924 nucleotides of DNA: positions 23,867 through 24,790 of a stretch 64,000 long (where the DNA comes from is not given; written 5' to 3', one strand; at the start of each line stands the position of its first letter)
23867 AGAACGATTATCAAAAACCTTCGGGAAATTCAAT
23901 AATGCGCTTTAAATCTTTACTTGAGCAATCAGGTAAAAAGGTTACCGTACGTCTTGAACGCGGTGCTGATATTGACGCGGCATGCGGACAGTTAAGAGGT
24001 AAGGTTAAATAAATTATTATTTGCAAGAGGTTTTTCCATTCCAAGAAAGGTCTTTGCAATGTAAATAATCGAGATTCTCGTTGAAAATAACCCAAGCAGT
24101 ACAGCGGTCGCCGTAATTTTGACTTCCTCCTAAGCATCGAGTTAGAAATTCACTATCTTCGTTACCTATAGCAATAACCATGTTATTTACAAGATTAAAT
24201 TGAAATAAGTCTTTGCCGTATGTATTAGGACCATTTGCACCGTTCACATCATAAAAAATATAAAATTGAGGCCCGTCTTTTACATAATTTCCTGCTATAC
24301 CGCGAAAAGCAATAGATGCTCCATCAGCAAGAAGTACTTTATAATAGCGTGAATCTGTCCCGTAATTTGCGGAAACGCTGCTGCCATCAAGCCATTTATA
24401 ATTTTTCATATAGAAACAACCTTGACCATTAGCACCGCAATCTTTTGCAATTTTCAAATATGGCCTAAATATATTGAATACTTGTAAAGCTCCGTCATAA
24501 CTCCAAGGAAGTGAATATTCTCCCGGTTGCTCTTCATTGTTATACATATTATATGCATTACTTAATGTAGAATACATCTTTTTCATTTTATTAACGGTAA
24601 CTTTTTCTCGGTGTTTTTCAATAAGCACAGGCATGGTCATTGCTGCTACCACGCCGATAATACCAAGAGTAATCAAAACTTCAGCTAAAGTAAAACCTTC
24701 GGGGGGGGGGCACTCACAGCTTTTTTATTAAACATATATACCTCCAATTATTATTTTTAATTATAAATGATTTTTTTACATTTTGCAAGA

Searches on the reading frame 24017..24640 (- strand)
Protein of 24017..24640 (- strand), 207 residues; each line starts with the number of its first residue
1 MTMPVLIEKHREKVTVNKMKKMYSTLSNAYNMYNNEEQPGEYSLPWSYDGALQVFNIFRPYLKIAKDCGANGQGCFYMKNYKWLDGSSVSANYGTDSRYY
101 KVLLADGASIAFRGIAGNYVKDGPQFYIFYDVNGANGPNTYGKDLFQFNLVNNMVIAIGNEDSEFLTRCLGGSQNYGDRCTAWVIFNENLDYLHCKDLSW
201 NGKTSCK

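Call 15: list_cluster_members(proteins=[P0001, window:24017-24640:-, window:53153-53560:+])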
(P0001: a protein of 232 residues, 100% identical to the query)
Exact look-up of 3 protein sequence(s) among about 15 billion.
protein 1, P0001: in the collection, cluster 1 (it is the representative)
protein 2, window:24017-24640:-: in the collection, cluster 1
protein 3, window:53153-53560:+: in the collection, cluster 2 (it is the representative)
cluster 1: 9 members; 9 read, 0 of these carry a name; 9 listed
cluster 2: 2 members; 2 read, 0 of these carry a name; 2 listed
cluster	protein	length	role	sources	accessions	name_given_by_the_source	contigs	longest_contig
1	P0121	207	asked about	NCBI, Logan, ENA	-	-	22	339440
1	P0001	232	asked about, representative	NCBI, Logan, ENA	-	-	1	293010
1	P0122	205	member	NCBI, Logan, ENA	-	-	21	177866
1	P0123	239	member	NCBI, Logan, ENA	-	-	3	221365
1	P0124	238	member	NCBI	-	-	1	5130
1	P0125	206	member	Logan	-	-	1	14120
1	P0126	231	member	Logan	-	-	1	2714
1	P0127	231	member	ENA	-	-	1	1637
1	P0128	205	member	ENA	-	-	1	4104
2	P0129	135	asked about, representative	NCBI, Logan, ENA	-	-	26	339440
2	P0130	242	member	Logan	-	-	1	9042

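Call 18: find_encoding_contigs(protein=P0123, flank=2000, max_places=10)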
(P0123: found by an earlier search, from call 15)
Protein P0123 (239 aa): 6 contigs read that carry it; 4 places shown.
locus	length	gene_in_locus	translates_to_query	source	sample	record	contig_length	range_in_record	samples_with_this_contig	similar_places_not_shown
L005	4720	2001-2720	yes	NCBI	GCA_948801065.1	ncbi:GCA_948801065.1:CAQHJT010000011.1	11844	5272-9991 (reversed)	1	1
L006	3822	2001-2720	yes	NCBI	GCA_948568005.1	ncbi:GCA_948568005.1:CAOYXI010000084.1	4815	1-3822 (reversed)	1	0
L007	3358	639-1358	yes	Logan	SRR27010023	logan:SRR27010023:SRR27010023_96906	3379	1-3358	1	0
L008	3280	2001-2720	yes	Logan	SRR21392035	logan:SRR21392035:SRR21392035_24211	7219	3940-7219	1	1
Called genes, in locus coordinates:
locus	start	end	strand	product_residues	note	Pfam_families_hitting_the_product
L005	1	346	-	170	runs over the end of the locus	PF01782:RimM, PF05239:PRC, PF24986:PRC_RimM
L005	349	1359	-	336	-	-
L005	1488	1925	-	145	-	PF02580:Tyr_Deacylase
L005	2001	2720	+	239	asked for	-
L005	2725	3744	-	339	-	PF21016:RlmN_N, PF04055:Radical_SAM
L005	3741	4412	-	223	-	PF03692:CxxCxxCC (weak)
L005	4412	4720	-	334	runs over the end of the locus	PF01869:BcrAD_BadFG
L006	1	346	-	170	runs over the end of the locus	PF01782:RimM, PF05239:PRC, PF24986:PRC_RimM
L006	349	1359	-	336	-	-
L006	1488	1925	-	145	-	PF02580:Tyr_Deacylase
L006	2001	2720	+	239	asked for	-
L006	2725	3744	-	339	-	PF21016:RlmN_N, PF04055:Radical_SAM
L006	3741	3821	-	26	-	?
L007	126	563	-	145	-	PF02580:Tyr_Deacylase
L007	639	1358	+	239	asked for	-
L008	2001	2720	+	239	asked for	-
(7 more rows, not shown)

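Call 19: find_encoding_contigs(protein=P0124, flank=2000, max_places=10)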
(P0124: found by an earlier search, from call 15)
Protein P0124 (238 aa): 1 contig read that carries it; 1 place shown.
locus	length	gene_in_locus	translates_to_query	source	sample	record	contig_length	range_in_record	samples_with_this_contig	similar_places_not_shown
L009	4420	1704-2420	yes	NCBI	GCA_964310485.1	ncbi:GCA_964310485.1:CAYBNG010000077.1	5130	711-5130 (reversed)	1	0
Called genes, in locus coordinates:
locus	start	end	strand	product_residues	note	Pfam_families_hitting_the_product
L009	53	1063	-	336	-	-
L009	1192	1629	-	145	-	PF02580:Tyr_Deacylase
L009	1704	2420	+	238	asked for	-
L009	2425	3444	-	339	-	PF21016:RlmN_N, PF04055:Radical_SAM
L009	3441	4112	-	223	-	PF03692:CxxCxxCC (weak)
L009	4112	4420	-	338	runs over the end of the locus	?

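Call 20: find_encoding_contigs(protein=P0126, flank=2000, max_places=10)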
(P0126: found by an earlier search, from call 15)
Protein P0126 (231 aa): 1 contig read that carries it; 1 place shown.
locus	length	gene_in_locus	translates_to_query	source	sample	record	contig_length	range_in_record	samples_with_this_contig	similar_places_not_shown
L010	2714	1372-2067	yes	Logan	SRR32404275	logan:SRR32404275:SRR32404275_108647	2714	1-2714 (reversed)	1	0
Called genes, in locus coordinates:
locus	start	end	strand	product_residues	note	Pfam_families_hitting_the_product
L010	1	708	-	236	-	?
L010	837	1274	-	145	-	PF02580:Tyr_Deacylase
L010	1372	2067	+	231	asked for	-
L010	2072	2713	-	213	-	?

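Call 21: find_encoding_contigs(protein=P0130, flank=2000, max_places=10)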
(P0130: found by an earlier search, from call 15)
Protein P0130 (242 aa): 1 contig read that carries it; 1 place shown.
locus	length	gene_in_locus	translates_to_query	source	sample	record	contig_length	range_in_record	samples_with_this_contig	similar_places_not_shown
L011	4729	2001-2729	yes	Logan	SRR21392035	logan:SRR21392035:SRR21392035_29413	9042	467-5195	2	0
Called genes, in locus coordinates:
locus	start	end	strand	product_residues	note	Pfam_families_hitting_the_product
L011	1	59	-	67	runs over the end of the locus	-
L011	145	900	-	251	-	PF01503:PRA-PH (faint), PF03819:MazG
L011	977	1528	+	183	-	-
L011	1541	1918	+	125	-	-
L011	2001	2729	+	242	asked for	-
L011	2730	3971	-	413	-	PF00155:Aminotran_1_2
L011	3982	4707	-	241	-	PF00005:ABC_tran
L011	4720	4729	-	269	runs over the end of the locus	PF02405:MlaE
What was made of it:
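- One sample has both sites at 11 (calls 18, 21).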

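Call 30: find_related_loci(query=A1, collection=genome_contigs, flank=1500)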
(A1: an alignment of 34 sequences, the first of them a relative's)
Query A1 (239 aa) in genome_contigs; peptide patterns used: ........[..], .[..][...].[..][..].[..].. (x = any residue, [..] = any of these).
596 stretches matched a pattern (row limit reached: there are more); 586 encode a relative of the query (tblastn E <= 1e-3); the best 80 are kept; 80 distinct loci.
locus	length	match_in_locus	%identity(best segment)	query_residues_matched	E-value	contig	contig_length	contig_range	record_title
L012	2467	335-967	50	14-238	4e-61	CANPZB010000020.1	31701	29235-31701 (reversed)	MAG: Candidatus Gastranaerophilales bacterium isolate Lapin-002__bin79 genome assembly, contig: Lapin-002__NODE_1842_len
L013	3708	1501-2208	46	14-239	2e-54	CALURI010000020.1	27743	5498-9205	MAG: Candidatus Gastranaerophilales bacterium isolate BRZ_AG__bin75 genome assembly, contig: BRZ_AG__NODE_2606_length_27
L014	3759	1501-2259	42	14-238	2e-53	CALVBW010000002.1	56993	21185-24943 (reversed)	MAG: Candidatus Gastranaerophilales bacterium isolate E08__bin45 genome assembly, contig: E08__k127_2788602, whole genom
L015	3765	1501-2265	42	9-239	1e-52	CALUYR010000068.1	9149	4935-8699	MAG: Candidatus Gastranaerophilales bacterium isolate BRZ_DP__bin38 genome assembly, contig: BRZ_DP__NODE_12291_length_9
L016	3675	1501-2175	45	14-239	7e-51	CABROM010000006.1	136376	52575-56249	MAG TPA_asm: uncultured Clostridium sp. isolate MGYG-HGUT-01782 genome assembly, contig: GUT_GENOME109093_6, whole genom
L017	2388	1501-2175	46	6-239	3e-50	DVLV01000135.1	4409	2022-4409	MAG TPA_asm: Candidatus Stercorousia faecigallinarum isolate CHK154-323 CHK154__C359938_L4409_ERR2241939, whole genome s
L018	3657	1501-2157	46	13-233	4e-50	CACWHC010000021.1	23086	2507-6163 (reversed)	uncultured bacterium isolate RUG10582 genome assembly, contig: RUG10582_asm_21, whole genome shotgun sequence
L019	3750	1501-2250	43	9-239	1e-49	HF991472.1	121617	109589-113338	Clostridium sp. CAG:967 genomic scaffold, scf42, whole genome shotgun sequence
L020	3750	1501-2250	41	14-238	2e-48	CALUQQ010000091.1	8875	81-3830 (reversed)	MAG: Candidatus Gastranaerophilales bacterium isolate E27__bin3 genome assembly, contig: E27__k127_4299775, whole genome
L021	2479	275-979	44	13-238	6e-48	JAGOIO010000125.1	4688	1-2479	Bacterium isolate Go_SlPrim_bin_98 Go_SlPrim_32387_length_4688_cov_5.932909, whole genome shotgun sequence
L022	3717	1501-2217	43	14-238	9e-48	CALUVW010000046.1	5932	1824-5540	MAG: Candidatus Gastranaerophilales bacterium isolate BRZ_ER__bin64 genome assembly, contig: BRZ_ER__NODE_14198_length_5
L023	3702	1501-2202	44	14-239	1e-47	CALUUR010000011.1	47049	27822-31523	MAG: Candidatus Gastranaerophilales bacterium isolate BRZ_M__bin90 genome assembly, contig: BRZ_M__NODE_1659_length_4704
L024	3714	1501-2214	40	13-239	3e-47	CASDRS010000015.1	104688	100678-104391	uncultured bacterium isolate O46_L4_303303_idba_bin.55 genome assembly, contig: O46_L4_303303_idba_bin.55.fa_scaffold_33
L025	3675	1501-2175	42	13-238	5e-45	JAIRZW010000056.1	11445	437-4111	MAG: Heliobacteriaceae bacterium isolate Gx481_bin109 k119_259591, whole genome shotgun sequence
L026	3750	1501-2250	40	14-238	9e-45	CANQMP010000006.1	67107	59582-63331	MAG: Candidatus Gastranaerophilales bacterium isolate Lapin-012__bin75 genome assembly, contig: Lapin-012__NODE_803_leng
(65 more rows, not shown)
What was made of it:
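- The family is large and redundant (call 30).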

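Call 40: search_protein_families(library=pfam, proteins=[P0123, P0130], max_evalue=0.01)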
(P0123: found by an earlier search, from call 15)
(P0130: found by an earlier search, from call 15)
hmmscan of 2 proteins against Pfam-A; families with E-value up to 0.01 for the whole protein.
P0123 (239 aa): 1 family
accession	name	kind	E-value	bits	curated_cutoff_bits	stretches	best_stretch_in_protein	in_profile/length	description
PF07963.17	N_methyl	-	0.0011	18.9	21.2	1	14-34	6-26/27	Prokaryotic N-terminal methylation motif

P0130 (242 aa): 1 family
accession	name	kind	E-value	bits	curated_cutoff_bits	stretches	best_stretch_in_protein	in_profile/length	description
PF07963.17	N_methyl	-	0.004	17.1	21.2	1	18-38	6-26/27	Prokaryotic N-terminal methylation motif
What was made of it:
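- On Type IV pilin / pseudopilin (class III signal peptide protein): Call 40: Pfam N_methyl is just below its gathering score for genes 1 and 2 (18.9 and 17.1 against 21.2) and above it for the third gene.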

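Call 41: search_protein_families(library=ncbifam, proteins=[P0123, P0130], max_evalue=0.01)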
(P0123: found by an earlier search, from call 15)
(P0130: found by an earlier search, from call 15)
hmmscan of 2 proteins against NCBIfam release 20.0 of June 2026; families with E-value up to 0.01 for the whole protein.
P0123 (239 aa): 5 families
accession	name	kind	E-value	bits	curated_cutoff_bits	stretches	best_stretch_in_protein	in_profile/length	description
TIGR01710.1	typeII_sec_gspG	equivalog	3.7e-06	27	88.85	1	14-68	2-55/134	type II secretion system major pseudopilin GspG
NF041013.1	T4P_ComGE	equivalog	1e-05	25.5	49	1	14-73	5-64/83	competence type IV pilus minor pilin ComGE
TIGR02532.1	IV_pilin_GFxxxE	domain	4.6e-05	23.1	16.3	1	14-34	3-23/24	prepilin-type N-terminal cleavage/methylation domain-containing protein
NF040999.1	pilin_ComGC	equivalog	0.00015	21.9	75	1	13-68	2-59/84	competence type IV pilus major pilin ComGC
NF041775.1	typeIV_PilA_Myxo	equivalog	0.0018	18.3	400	1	10-45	8-44/214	type IV pilin protein PilA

P0130 (242 aa): 5 families
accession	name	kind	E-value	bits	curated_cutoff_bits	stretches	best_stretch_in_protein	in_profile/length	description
NF041013.1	T4P_ComGE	equivalog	0.00023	21.2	49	1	18-72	5-59/83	competence type IV pilus minor pilin ComGE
TIGR01707.1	gspI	equivalog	0.0012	19.3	44.35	1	19-61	2-44/101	type II secretion system minor pseudopilin GspI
TIGR02532.1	IV_pilin_GFxxxE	domain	0.0016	18.2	16.3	1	19-39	4-24/24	prepilin-type N-terminal cleavage/methylation domain-containing protein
TIGR01710.1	typeII_sec_gspG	equivalog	0.006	16.6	88.85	1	19-71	3-54/134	type II secretion system major pseudopilin GspG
TIGR01708.2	typeII_sec_gspH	equivalog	0.0072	16.3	80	0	19-68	4-53/169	type II secretion system minor pseudopilin GspH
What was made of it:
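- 24017..24700 (-): Prepilin cleavage motif (E-G|F-T-L-A-E; Phe+1 codon at 24694-24692) and pilin-like body, through to the stop codon at 24019-24017. NCBIfam TIGR02532 scores 23.1 bits against a cut-off of 16.3 (call 41).
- On Type IV pilin / pseudopilin (class III signal peptide protein): Call 41: TIGR02532 scores 23.1 and 18.2 bits against a cut-off of 16.3.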

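Call 60: predict_structure(alignment_id=A1)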
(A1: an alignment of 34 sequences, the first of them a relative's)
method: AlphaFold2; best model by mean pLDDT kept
length: 239 residues; sequences in the alignment: 34
mean_pLDDT: 90.8   pTM: 0.83
mean pLDDT of the five models: 90.8, 90.3, 89.2, 89.1, 87.8
residues with pLDDT >= 90: 179; 70-90: 45; 50-70: 13; < 50: 2
segments of 3 or more residues with pLDDT < 50: none
pLDDT, mean of each block of 10 residues (from residue 1): 61 74 84 88 96 98 94 86 97 98 93 94 94 98 91 84 92 96 95 94 86 98 95 93
secondary structure, 60 per line:
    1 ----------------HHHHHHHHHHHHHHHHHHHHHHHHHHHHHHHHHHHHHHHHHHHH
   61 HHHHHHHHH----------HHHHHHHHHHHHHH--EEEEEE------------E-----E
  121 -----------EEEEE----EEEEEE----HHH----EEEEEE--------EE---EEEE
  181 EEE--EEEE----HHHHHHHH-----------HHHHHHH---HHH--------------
elements in order: H17-69 H80-93 E96-101 E132-136 E141-146 E158-163 E177-183 E186-189 H194-201 H213-219
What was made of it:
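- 24017..24700 (-): The AF2 model has pLDDT 90.8, with a 53-residue N-terminal helix and an alpha/beta head (call 60).
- On Type IV pilin / pseudopilin (class III signal peptide protein): Call 60: the AF2 model has pLDDT 90.8 and pTM 0.83, with a helix at residues 17-69 followed by a mixed alpha/beta domain.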

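Call 62: find_encoding_contigs(protein=P0121, flank=10000, max_places=10)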
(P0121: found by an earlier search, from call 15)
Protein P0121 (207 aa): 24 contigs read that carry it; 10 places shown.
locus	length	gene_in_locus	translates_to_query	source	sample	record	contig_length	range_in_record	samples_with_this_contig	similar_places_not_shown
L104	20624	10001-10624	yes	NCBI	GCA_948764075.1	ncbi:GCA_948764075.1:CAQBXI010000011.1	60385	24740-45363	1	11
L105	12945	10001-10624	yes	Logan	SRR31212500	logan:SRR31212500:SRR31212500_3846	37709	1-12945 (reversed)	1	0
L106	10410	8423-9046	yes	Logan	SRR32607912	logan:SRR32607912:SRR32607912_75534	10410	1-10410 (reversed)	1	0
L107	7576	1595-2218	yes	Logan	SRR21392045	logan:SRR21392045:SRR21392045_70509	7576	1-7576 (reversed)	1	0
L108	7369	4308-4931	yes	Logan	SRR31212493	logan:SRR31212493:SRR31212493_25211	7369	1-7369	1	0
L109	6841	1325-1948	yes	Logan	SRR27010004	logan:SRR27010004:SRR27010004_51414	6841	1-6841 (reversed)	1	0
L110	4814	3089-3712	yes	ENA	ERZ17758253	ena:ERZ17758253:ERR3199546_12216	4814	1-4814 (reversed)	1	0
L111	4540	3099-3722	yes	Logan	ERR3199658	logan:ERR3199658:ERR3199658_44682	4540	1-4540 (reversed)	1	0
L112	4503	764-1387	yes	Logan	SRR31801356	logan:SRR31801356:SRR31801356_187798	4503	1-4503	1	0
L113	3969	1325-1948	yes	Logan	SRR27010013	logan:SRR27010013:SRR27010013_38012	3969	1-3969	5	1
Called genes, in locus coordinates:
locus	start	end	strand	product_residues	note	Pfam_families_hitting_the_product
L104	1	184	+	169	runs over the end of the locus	-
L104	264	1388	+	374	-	PF01676:Metalloenzyme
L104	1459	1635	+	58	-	PF13459:Fer4_15, PF13370:Fer4_13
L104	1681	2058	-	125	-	-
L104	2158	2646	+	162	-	-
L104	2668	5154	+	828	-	PF03065:Glyco_hydro_57, PF12055:DUF3536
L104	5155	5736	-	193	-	PF03692:CxxCxxCC (weak)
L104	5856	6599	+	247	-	-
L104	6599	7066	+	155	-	-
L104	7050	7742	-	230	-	PF01746:tRNA_m1G_MT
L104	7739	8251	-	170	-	PF01782:RimM, PF05239:PRC, PF24986:PRC_RimM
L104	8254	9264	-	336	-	-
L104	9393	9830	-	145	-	PF02580:Tyr_Deacylase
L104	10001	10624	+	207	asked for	-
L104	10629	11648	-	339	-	PF21016:RlmN_N, PF04055:Radical_SAM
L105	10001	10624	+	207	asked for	-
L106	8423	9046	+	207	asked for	-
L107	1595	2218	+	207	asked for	-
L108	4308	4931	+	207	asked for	-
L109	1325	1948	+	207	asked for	-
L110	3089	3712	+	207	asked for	-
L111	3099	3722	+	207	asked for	-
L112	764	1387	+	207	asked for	-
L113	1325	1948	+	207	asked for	-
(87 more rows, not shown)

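Call 64: fold_search(model_id=the predicted structure, library=pdb)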
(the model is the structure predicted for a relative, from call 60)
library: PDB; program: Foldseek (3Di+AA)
matches with E <= 10: 89; with E <= 0.001: 0
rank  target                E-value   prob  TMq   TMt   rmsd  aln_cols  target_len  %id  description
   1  4qg5_A                1.3e+00  0.06  0.15  0.08   8.1        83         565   16  Crystal structure of phosphoglucomutase from Leishmania major at 3.5 angstrom resolution (released 2015-05-27)
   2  4xzz_A                1.6e+00  0.02  0.13  0.11  14.2       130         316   15  Structure of Helicobacter pylori Csd6 in the ligand-free state (released 2015-09-02)
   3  8v45_E                1.8e+00  0.04  0.11  0.07   5.4        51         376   20  CryoEM structure of AriA-Ocr complex (released 2024-06-26)
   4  8v45_A                1.9e+00  0.04  0.11  0.07   5.3        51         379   20  CryoEM structure of AriA-Ocr complex (released 2024-06-26)
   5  3pmg_A                2.5e+00  0.03  0.10  0.05   5.0        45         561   22  STRUCTURE OF RABBIT MUSCLE PHOSPHOGLUCOMUTASE AT 2.4 ANGSTROMS RESOLUTION. USE OF FREEZING POINT DEPRESSANT AND REDUCE (released 1995-12-07)
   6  8gxq_n                2.6e+00  0.05  0.14  0.04  10.7        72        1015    7  PIC-Mediator in complex with +1 nucleosome (T40N) in MH-binding state (released 2022-11-02)
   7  4qg5_B                2.6e+00  0.02  0.12  0.06   7.2        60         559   17  Crystal structure of phosphoglucomutase from Leishmania major at 3.5 angstrom resolution (released 2015-05-27)
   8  6y8z                  2.8e+00  0.02  0.08  0.04   5.0        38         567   13  Structure of Baltic Herring (Clupea Harengus) Phosphoglucomutase 5 (PGM5) (released 2020-12-16)
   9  9qf9                  2.8e+00  0.02  0.14  0.09  11.7       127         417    9  Structure of the GH13 domain of Ruminococcus bromii Amy16 (released 2025-10-22)
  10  7pjc_A                3.0e+00  0.04  0.11  0.05  11.5        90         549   14  The structure of Candida albicans phosphoglucomutase with isothiazolone modification on Cys359 (released 2022-09-07)
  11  8v45_D                3.2e+00  0.03  0.11  0.07   5.3        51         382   20  CryoEM structure of AriA-Ocr complex (released 2024-06-26)
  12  7pjc_B                3.2e+00  0.03  0.14  0.07   8.8        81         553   12  The structure of Candida albicans phosphoglucomutase with isothiazolone modification on Cys359 (released 2022-09-07)
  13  7ena_n                3.4e+00  0.04  0.14  0.04  10.7        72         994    7  TFIID-based PIC-Mediator holo-complex in pre-assembled state (pre-hPIC-MED) (released 2021-05-26)
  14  1g6o_A                3.4e+00  0.01  0.10  0.08  14.9       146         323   10  CRYSTAL STRUCTURE OF THE HELICOBACTER PYLORI ATPASE, HP0525, IN COMPLEX WITH ADP (released 2001-01-24)
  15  5ys7                  3.8e+00  0.02  0.14  0.11   8.6        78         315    9  Crystal structure of an OspA mutant (released 2018-11-14)
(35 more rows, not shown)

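Call 70: find_encoding_contigs(protein=P0129, flank=10000, max_places=10)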
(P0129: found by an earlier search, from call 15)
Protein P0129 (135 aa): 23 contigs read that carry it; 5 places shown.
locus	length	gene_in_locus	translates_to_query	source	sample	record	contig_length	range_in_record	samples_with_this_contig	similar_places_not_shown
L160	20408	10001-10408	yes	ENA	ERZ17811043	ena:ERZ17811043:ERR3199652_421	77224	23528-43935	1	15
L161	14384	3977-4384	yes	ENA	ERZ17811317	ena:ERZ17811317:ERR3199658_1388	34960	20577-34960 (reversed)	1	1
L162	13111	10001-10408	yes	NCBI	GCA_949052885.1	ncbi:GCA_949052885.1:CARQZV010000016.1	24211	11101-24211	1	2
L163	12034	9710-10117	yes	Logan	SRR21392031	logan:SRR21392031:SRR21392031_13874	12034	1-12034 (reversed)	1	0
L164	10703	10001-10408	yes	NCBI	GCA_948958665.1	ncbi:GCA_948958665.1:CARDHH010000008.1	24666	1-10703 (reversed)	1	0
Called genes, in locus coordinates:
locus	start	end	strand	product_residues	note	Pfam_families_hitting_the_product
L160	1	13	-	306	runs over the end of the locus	PF06750:A24_N_bact, PF01478:Peptidase_A24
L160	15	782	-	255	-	PF04542:Sigma70_r2, PF04539:Sigma70_r3, PF08281:Sigma70_r4_2, PF04545:Sigma70_r4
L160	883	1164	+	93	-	PF02686:GatC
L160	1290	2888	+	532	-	PF06418:CTP_synth_N, PF00117:GATase, PF07722:Peptidase_C26 (faint)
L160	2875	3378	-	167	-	PF04275:P-mevalo_kinase, PF21448:DNMK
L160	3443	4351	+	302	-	PF02091:tRNA-synt_2e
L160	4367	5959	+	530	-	PF00324:AA_permease, PF13520:AA_permease_2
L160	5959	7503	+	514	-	PF13520:AA_permease_2, PF00324:AA_permease, PF13906:AA_permease_C (weak)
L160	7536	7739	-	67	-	-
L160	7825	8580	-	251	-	PF01503:PRA-PH (faint), PF03819:MazG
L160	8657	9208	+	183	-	-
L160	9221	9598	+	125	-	-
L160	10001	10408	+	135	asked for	-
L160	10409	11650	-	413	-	PF00155:Aminotran_1_2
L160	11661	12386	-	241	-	PF00005:ABC_tran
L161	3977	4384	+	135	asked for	-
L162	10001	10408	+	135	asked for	-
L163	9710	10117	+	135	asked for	-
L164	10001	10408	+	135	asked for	-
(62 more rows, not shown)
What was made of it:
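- SRR21392035 has C11 and G11, while SRR21392045 has C10 and SRR21392031 has G10 at site 2 (calls 18, 21, 62, 70).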
